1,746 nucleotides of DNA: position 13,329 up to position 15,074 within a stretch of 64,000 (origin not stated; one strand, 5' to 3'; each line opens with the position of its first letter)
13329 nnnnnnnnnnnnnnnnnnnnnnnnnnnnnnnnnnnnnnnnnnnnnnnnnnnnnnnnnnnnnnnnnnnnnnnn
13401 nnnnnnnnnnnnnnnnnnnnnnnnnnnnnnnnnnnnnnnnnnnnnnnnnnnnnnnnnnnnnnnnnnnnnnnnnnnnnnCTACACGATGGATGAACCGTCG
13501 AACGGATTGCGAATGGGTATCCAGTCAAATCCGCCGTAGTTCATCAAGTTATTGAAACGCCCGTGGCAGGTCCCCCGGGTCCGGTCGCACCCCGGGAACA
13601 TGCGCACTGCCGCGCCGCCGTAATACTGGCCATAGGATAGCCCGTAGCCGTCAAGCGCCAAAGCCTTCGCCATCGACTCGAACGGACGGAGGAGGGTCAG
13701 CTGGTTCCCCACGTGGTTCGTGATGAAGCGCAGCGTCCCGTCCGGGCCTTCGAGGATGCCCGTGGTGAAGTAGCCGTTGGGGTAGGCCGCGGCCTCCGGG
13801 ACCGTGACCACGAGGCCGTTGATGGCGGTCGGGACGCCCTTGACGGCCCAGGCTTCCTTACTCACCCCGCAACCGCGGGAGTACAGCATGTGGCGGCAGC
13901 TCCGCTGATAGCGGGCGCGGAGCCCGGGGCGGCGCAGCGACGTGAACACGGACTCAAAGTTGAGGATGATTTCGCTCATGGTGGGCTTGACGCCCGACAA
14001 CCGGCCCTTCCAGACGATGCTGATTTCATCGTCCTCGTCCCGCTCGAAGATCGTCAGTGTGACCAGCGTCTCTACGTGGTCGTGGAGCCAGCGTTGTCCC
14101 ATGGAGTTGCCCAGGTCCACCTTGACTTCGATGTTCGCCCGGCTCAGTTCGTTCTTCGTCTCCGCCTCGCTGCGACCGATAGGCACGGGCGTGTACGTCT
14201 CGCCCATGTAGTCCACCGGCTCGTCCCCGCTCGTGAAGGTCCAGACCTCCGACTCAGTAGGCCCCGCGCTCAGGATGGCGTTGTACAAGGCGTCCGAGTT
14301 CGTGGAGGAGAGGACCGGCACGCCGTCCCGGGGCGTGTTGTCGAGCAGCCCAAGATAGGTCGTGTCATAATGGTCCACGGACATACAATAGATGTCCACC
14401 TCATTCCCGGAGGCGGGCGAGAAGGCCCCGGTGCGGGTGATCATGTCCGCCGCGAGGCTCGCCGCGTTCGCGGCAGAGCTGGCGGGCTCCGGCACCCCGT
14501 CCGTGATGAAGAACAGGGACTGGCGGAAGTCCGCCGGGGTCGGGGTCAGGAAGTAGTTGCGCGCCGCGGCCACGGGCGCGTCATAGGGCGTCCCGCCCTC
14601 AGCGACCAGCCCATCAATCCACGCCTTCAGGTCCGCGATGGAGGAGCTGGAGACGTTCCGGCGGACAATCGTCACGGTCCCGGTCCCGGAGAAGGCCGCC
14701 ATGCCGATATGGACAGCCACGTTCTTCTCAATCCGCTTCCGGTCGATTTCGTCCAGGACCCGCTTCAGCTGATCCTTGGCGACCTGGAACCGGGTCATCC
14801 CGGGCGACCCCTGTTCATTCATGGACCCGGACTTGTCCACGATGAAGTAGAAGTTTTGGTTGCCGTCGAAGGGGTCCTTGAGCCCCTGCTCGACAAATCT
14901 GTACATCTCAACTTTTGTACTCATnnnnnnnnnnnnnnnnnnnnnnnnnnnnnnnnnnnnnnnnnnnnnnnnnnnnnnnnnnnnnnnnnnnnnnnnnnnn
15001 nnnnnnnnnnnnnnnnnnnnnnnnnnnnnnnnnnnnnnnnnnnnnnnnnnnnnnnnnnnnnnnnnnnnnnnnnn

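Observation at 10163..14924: Paralogous vWA (MIDAS) domains inserted in two adjacent tail-tip proteins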

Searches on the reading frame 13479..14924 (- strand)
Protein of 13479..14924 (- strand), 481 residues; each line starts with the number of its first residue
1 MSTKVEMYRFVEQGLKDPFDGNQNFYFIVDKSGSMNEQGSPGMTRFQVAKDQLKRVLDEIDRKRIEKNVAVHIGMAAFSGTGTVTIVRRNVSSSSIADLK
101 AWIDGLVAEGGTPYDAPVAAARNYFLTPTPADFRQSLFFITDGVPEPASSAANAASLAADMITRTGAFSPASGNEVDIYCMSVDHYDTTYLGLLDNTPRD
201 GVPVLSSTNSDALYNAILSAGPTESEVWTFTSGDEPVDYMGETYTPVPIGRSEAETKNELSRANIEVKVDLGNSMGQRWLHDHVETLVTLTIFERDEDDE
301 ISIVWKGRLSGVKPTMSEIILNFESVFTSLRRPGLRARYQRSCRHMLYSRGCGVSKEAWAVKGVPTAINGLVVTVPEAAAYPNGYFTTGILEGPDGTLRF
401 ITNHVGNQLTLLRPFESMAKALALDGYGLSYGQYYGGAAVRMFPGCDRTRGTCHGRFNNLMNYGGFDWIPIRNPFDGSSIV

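Call 7: search_protein_families(library=pfam, proteins=[window:13479-14924:-], max_evalue=0.01)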
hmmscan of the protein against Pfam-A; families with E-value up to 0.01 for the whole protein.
window:13479-14924:- (481 aa): 4 families
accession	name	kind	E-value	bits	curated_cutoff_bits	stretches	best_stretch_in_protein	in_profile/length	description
PF09356.15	Phage_BR0599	-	1.4e-11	45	22.9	1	437-471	44-78/80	Phage conserved hypothetical protein BR0599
PF09931.15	Phage_phiJL001_Gp84_N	-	2.6e-11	44.4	26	1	226-355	27-160/160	Baseplate hub protein, N-terminal attachment domain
PF13519.12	VWA_2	-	7.3e-10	39.9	27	1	26-143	2-106/107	von Willebrand factor type A domain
PF00092.34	VWA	-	7.9e-09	36.4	23.8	1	26-156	3-126/174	von Willebrand factor type A domain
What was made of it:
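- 13479..14924 (-): Hub or 'upper baseplate' protein (lambda gpL, RcGTA g13, JBD30 gp50, Chi gp27 type), 481 aa, with a VWA insert. Cys343/352/446/453 form the conserved metal-cluster site. Pfam PF09931 and PF09356 (call 7).
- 14259..14882 (-): Hub VWA module (aa 15-222, 208 aa). MIDAS: DKSGS at 14823-14837, T112 at 14589-14591, D142 at 14499-14501. Pfam VWA_2 and VWA (call 7).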

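Call 13: search_protein_families(library=phrogs, proteins=[window:13479-14924:-], max_evalue=0.001)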
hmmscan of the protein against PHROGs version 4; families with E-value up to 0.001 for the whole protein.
window:13479-14924:- (481 aa): 3 families
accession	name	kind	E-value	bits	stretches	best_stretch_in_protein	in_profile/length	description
phrog_15205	-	tail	2e-163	545.2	1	5-481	6-467/467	tail assembly protein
phrog_778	-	tail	1.6e-63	215.8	1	225-480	26-274/287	tail assembly protein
phrog_28246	-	tail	7.1e-20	72.7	1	332-480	3-139/140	tail assembly protein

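Call 14: search_solved_structures(query=window:13479-14924:-, max_evalue=0.1, show_alignments=2)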
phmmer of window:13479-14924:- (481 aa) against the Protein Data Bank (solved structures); distinct sequences matched with E-value up to 0.1: 5.
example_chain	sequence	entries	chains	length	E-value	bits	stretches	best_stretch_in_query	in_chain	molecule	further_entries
8vjh_D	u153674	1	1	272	3.3e-24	88.7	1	226-480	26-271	Baseplate hub 1 protein, gp27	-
8rk3_g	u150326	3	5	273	2.7e-17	65.9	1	228-479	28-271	DUF2163 domain-containing protein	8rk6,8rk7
9no5_A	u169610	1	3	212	5e-09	38.7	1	23-159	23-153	Putative secreted protein, hemolysin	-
6tba_7A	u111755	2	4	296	4.6e-06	28.9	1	303-470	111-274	Uncharacterized protein | Putative gene transfer agent protein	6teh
8gtc_P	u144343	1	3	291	0.0024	20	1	437-470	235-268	Hub protein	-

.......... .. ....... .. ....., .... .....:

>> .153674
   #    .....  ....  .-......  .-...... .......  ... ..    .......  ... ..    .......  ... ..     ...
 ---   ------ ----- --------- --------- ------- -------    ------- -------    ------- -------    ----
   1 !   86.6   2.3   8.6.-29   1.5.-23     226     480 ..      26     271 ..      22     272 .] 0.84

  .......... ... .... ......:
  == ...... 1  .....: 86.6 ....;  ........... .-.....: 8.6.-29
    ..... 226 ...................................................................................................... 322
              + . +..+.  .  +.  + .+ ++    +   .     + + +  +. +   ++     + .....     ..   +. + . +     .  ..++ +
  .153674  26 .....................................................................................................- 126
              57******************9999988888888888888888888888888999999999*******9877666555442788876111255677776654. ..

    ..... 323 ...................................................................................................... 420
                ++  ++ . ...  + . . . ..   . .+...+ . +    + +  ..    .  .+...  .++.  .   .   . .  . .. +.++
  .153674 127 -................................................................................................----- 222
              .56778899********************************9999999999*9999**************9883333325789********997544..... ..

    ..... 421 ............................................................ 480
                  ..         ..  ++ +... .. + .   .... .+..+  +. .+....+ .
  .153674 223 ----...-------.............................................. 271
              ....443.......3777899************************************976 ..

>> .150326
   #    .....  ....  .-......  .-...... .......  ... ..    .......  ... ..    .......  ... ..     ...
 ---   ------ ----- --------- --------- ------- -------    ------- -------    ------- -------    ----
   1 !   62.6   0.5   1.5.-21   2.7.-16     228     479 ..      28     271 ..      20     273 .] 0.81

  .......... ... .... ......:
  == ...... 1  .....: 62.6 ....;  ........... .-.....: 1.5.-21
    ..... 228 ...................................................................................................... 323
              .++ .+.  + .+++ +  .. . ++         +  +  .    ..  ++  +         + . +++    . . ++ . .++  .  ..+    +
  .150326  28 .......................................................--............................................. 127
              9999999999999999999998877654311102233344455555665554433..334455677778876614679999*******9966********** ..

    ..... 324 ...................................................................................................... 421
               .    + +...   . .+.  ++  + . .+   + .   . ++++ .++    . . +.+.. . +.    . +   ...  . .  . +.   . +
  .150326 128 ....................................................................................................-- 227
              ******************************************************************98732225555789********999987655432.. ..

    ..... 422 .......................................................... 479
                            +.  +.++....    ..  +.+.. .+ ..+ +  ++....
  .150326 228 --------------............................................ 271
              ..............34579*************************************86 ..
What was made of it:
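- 13479..14924 (-): PDB 8vjh_D E 3.3e-24 and 8rk3_g E 2.7e-17 over aa 226-480 (call 14). phrog_15205 matches full length (call 13).
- On gpL / RcGTA g13 / DUF2163-BR0599 hub ('upper baseplate protein'): 8vjh_D E 3.3e-24, 8rk3_g E 2.7e-17, 6tba_7A E 4.6e-6 (call 14).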

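Call 17: find_homologous_proteins(query=window:13479-14924:-, max_evalue=0.00001)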
Query window:13479-14924:- (481 aa): 175 proteins with E <= 0.00001 among 8000 candidates; the best 120 are listed.
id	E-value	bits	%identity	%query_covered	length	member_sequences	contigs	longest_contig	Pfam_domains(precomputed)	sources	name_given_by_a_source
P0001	0.0e+0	1052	94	100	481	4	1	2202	PF09356.16,PF00092.35,PF13519.13,PF09931.16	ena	-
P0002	2.0e-289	978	88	100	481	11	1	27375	PF09356.16,PF00092.35,PF13519.13,PF09931.16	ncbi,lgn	-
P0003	2.5e-256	869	78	100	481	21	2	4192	PF09356.16,PF00092.35,PF13519.13,PF09931.16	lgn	-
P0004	4.3e-250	849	75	100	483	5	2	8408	PF09356.16,PF00092.35,PF13519.13,PF09931.16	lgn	-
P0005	1.1e-245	834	75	100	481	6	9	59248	PF09356.16,PF00092.35,PF13519.13,PF09931.16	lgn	-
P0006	1.4e-245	834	75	100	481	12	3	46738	PF09356.16,PF00092.35,PF13519.13,PF09931.16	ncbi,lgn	-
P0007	9.8e-242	821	74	100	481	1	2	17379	PF09356.16,PF00092.35,PF13519.13,PF09931.16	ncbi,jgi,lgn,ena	-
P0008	1.1e-222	758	67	100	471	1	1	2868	PF09356.16,PF00092.35,PF13519.13,PF09931.16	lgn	-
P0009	1.5e-219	748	68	100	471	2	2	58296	PF09356.16,PF00092.35,PF13519.13,PF09931.16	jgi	-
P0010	5.1e-212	723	62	100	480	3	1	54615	PF09356.16,PF00092.35,PF13519.13,PF09931.16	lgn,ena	-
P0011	3.6e-193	661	61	100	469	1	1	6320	PF09356.16,PF00092.35,PF13519.13,PF09931.16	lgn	-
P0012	1.3e-188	646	60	100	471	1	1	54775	PF09356.16,PF09931.16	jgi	jgi:uncharacterized phage protein (TIGR02218 family)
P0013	6.7e-188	643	58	100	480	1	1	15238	PF09356.16,PF00092.35,PF13519.13,PF09931.16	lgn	-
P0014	1.2e-186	639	58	100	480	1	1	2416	PF09356.16,PF00092.35,PF13519.13,PF09931.16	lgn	-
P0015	1.1e-181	623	56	99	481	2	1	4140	PF09356.16,PF00092.35,PF13519.13,PF09931.16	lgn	-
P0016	6.2e-176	604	56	100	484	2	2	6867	PF09356.16,PF00092.35,PF13519.13,PF09931.16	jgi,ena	-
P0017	4.1e-175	601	55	100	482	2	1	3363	PF09356.16,PF00092.35,PF13519.13,PF09931.16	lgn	-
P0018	3.9e-174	598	57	99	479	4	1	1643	PF09356.16,PF00092.35,PF13519.13,PF09931.16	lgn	-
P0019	7.3e-174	597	54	100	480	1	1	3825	PF09356.16,PF00092.35,PF13519.13,PF09931.16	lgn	-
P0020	3.2e-170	585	54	99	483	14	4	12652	PF09356.16,PF00092.35,PF13519.13,PF09931.16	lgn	-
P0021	3.5e-169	582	92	55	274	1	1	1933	PF09356.16,PF09931.16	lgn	-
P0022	1.3e-168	580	55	100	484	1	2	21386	PF09356.16,PF00092.35,PF13519.13,PF09931.16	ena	-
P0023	6.6e-167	574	54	100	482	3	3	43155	PF09356.16,PF00092.35,PF13519.13,PF09931.16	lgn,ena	-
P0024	3.3e-166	572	55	100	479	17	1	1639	PF09356.16,PF13519.13,PF09931.16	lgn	-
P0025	4.1e-166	572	54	99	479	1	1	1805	PF09356.16,PF00092.35,PF13519.13,PF09931.16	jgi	-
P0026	2.5e-164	566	54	99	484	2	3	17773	PF09356.16,PF00092.35,PF13519.13,PF09931.16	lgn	-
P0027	5.2e-164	565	54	100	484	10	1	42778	PF09356.16,PF13519.13,PF09931.16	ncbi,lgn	-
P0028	1.1e-163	564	52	100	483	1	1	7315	PF09356.16,PF00092.35,PF09931.16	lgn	-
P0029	7.9e-162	557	51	100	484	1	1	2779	PF09356.16,PF00092.35,PF13519.13,PF09931.16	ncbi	-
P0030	1.1e-160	554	51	99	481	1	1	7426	PF09356.16,PF00092.35,PF13519.13,PF09931.16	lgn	-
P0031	2.6e-158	546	50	99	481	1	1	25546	PF09356.16,PF00092.35,PF13519.13,PF09931.16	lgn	-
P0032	8.4e-155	534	50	100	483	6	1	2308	PF09356.16,PF00092.35,PF09931.16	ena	-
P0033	1.4e-153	530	57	88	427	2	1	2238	PF09356.16,PF09931.16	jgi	jgi:uncharacterized phage protein (TIGR02218 family)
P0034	2.1e-153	530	50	100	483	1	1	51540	PF09356.16,PF00092.35,PF13519.13,PF09931.16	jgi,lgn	-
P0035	4.3e-153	529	49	100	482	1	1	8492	PF09356.16,PF00092.35,PF13519.13,PF09931.16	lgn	-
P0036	2.5e-151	523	47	100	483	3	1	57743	PF09356.16,PF00092.35,PF13519.13,PF09931.16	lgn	-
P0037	2.7e-151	523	49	100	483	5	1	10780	PF09356.16,PF00092.35,PF13519.13,PF09931.16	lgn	-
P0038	3.7e-148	512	48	100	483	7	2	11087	PF09356.16,PF00092.35,PF13519.13,PF09931.16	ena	-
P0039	1.4e-144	501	83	54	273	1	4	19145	PF09356.16,PF09931.16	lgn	-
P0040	1.7e-141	490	44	99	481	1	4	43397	PF09356.16,PF00092.35,PF13519.13,PF09931.16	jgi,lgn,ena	-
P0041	5.8e-140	485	45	100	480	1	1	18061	PF09356.16,PF00092.35,PF13519.13,PF09931.16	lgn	-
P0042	1.5e-135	471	76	55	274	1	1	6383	PF09356.16,PF09931.16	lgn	-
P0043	3.1e-115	404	63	56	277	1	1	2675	PF09356.16,PF09931.16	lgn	-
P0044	9.0e-115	402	65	53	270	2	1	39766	PF09356.16,PF09931.16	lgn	-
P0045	3.7e-112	394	65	53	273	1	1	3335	PF09356.16,PF09931.16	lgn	-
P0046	2.4e-111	391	64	54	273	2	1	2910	PF09356.16,PF09931.16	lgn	-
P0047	8.5e-109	383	59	55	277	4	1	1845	PF09356.16,PF09931.16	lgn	-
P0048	5.2e-104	367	62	53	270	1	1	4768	PF09356.16,PF09931.16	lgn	-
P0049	3.2e-102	361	61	53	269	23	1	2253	PF09356.16,PF09931.16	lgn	-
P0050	1.3e-101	359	60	54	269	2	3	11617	PF09356.16,PF09931.16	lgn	-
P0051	3.8e-101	357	60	53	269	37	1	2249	PF09356.16,PF09931.16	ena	-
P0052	3.1e-100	354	41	99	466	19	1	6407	PF09356.16,PF09931.16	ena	-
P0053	2.2e-99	352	56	53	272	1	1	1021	PF09356.16,PF09931.16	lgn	-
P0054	6.9e-99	350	40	99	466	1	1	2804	PF09356.16,PF09931.16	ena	-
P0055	1.2e-98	349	60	53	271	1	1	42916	PF09356.16,PF09931.16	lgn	-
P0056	3.4e-98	348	59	53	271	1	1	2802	PF09356.16,PF09931.16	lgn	-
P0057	8.8e-98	346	58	53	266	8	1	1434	PF09356.16,PF09931.16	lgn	-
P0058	1.1e-97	346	60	53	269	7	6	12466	PF09356.16,PF09931.16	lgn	-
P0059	7.0e-97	343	58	53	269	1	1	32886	PF09356.16,PF09931.16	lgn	-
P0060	8.9e-97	343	59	53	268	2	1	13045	PF09356.16,PF09931.16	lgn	-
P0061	9.7e-97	343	57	53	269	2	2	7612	PF09356.16,PF09931.16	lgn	-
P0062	3.7e-96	341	56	53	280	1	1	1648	PF09356.16,PF09931.16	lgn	-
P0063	4.4e-96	341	40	99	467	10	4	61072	PF09356.16,PF09931.16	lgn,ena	-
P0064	1.3e-95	339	58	53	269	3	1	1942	PF09356.16,PF09931.16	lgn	-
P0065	7.0e-95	337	59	53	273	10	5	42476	PF09356.16,PF09931.16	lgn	-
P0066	7.0e-95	337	59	53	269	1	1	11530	PF09356.16,PF09931.16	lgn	-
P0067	1.7e-94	335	58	53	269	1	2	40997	PF09356.16,PF09931.16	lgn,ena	-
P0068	2.8e-94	335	57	54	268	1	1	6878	PF09356.16,PF09931.16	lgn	-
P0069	9.4e-94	333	38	99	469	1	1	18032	PF09356.16,PF13519.13,PF09931.16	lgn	-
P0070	4.0e-93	331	57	53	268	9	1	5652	PF09356.16,PF09931.16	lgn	-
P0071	3.5e-92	328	57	53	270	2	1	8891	PF09356.16,PF09931.16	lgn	-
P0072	3.7e-92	328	37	99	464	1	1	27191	PF09356.16,PF09931.16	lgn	-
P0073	8.5e-92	327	56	53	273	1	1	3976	PF09356.16,PF09931.16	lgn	-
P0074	1.5e-91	326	56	53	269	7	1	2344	PF09356.16,PF09931.16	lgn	-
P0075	2.0e-91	325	56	53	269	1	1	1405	PF09356.16,PF09931.16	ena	-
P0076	2.5e-90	322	56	53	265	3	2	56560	PF09356.16,PF09931.16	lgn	-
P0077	1.1e-88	316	56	53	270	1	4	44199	PF09356.16,PF09931.16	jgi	jgi:uncharacterized phage protein (TIGR02218 family)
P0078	1.2e-87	313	54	53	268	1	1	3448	PF09356.16,PF09931.16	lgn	-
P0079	1.5e-86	309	53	53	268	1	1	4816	PF09356.16,PF09931.16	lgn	-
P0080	1.9e-86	309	35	99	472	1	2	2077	PF09356.16,PF13519.13,PF09931.16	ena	-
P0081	2.9e-86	308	52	53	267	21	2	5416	PF09356.16,PF09931.16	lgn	-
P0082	3.1e-86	308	54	53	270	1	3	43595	PF09356.16,PF09931.16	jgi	jgi:uncharacterized phage protein (TIGR02218 family)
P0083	1.0e-85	307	54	53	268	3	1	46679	PF09356.16,PF09931.16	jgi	jgi:uncharacterized phage protein (TIGR02218 family)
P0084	7.6e-85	304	35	99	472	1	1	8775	PF09356.16,PF13519.13,PF09931.16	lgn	-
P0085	1.9e-84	302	51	53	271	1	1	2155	PF09356.16,PF09931.16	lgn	-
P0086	2.1e-84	302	53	53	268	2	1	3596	PF09356.16,PF09931.16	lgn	-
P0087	1.3e-83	300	54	53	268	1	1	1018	PF09356.16,PF09931.16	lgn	-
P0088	2.4e-83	299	49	53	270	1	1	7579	PF09356.16,PF09931.16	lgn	-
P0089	3.2e-83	298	53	53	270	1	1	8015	PF09356.16,PF09931.16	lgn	-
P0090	3.6e-83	298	52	53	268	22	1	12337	PF09356.16,PF09931.16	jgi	jgi:hypothetical protein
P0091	3.6e-83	298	51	53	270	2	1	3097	PF09356.16,PF09931.16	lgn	-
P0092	5.4e-83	298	53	53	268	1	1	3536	PF09356.16,PF09931.16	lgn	-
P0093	1.2e-82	296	51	53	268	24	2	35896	PF09356.16,PF09931.16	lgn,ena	-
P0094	2.0e-82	296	53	53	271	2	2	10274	PF09356.16,PF09931.16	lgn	-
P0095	4.3e-81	291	50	56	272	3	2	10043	PF09356.16,PF09931.16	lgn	-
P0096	6.4e-81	291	52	54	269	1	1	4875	PF09356.16,PF09931.16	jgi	jgi:uncharacterized phage protein (TIGR02218 family)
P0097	1.0e-80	290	51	53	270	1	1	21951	PF09356.16,PF09931.16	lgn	-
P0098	1.0e-79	287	50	53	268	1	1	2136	PF09356.16,PF09931.16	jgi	jgi:uncharacterized phage protein (TIGR02218 family)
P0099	2.1e-79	286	55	53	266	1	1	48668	PF09356.16,PF09931.16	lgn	-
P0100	3.6e-79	285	54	53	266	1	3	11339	PF09356.16,PF09931.16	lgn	-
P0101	6.3e-79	284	51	57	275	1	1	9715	PF09356.16,PF09931.16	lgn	-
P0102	1.3e-78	283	49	53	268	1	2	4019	PF09356.16,PF09931.16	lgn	-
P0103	4.4e-78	281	50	55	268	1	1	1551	PF09356.16,PF09931.16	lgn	-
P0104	7.1e-78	281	52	53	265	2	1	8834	PF09356.16,PF09931.16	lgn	-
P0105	1.3e-77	280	49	53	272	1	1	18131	PF09356.16,PF09931.16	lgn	-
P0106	1.6e-77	279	54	53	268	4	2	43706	PF09356.16,PF09931.16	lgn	-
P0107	1.7e-77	279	47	54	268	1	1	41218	PF09356.16,PF09931.16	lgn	-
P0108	4.7e-77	278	49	53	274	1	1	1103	PF09356.16,PF09931.16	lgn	-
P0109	5.6e-77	278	54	53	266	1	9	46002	PF09356.16,PF09931.16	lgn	-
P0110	9.4e-77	277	49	53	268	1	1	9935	PF09356.16,PF09931.16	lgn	-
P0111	1.1e-76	277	50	53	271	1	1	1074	PF09356.16,PF09931.16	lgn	-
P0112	1.4e-76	276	51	53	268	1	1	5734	PF09356.16,PF09931.16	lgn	-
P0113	2.5e-76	276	50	54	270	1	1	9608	PF09356.16,PF09931.16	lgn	-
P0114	6.1e-76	274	50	53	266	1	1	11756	PF09356.16,PF09931.16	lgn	-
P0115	9.4e-76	274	50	53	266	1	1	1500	PF09356.16,PF09931.16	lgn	-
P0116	1.4e-75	273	49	53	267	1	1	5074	PF09356.16,PF09931.16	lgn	-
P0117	3.4e-75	272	50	53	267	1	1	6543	PF09356.16,PF09931.16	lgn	-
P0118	3.5e-75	272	49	53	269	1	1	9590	PF09356.16,PF09931.16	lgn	-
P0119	5.3e-75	271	48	54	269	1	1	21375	PF09356.16,PF09931.16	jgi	jgi:hypothetical protein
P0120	9.0e-75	270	52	54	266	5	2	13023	PF09356.16,PF09931.16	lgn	-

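Call 18: find_encoding_contigs(protein=P0039, flank=8000, max_places=2)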
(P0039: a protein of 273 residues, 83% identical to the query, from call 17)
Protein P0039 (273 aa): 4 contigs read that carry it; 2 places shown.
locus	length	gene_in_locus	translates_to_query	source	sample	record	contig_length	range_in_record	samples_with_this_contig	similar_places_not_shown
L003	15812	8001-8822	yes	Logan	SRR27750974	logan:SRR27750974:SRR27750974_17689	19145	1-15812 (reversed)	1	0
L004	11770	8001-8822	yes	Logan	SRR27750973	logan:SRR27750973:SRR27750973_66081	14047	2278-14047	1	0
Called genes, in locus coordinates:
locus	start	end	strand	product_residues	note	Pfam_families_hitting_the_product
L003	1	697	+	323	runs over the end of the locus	PF20036:Gp13-like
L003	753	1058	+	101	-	-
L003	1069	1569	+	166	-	PF20557:DnaT_2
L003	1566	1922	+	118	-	-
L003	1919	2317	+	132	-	-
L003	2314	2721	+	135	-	PF13554:Phage_tail_terminator_5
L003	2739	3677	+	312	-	PF18906:Phage_tube_2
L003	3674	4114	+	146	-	-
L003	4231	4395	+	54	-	PF23812:Phage_TAC_18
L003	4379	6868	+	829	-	PF20155:TMP_3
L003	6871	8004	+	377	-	PF09343:DUF2460 (faint)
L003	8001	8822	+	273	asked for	PF09931:Phage_phiJL001_Gp84_N, PF09356:Phage_BR0599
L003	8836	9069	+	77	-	-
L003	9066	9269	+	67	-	-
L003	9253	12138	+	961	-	PF13519:VWA_2, PF13550:Phage-tail_3 (weak)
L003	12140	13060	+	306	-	-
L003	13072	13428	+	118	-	-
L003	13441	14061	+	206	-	-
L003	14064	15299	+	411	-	PF00082:Peptidase_S8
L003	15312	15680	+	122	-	PF10983:DUF2793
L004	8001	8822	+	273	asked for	PF09931:Phage_phiJL001_Gp84_N, PF09356:Phage_BR0599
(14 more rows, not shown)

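Call 19: find_encoding_contigs(protein=P0021, flank=8000, max_places=2)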
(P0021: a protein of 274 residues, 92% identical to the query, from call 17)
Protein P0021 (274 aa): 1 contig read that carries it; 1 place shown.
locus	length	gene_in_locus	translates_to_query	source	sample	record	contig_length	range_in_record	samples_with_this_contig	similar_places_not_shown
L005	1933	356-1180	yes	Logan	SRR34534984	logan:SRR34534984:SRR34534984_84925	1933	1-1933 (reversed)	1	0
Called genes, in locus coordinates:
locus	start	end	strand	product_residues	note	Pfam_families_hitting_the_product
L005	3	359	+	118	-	?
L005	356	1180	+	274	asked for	PF09931:Phage_phiJL001_Gp84_N, PF09356:Phage_BR0599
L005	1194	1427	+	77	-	-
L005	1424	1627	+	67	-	-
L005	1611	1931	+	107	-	?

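Call 21: find_related_loci(query=A1, collection=viral_contigs, flank=7000)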
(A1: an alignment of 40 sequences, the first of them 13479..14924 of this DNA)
Query A1 (481 aa) in viral_contigs; peptide patterns used: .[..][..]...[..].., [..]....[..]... (x = any residue, [..] = any of these).
438 stretches matched a pattern; 423 encode a relative of the query (tblastn E <= 1e-3); the best 80 are kept; 80 distinct loci.
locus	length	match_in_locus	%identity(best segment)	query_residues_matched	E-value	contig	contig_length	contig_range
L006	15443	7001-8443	88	1-481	0e+0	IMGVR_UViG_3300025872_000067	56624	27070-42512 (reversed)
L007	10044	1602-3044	78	1-481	0e+0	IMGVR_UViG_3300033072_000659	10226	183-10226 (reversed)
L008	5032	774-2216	74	1-481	0e+0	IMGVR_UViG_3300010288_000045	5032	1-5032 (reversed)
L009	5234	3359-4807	56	1-480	0e+0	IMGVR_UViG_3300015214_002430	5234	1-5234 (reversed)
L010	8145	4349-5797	56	1-480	2e-177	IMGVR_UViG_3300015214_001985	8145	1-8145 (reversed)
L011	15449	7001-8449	50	1-481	2e-158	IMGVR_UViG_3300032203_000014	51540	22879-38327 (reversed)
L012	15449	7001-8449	48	1-481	6e-152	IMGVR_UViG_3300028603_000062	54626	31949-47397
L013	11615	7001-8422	44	6-480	4e-147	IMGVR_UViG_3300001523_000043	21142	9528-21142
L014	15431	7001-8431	53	6-481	4e-167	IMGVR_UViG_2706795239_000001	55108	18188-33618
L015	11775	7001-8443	74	1-481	0e+0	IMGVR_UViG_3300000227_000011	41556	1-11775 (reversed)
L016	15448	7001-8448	45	1-481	7e-129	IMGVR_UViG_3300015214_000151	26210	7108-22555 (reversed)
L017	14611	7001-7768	59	225-481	4e-102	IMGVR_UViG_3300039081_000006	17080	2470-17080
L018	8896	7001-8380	40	6-481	4e-102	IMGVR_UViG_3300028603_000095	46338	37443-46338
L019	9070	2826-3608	60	225-481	2e-99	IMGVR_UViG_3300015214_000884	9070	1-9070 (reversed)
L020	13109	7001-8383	40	6-481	1e-98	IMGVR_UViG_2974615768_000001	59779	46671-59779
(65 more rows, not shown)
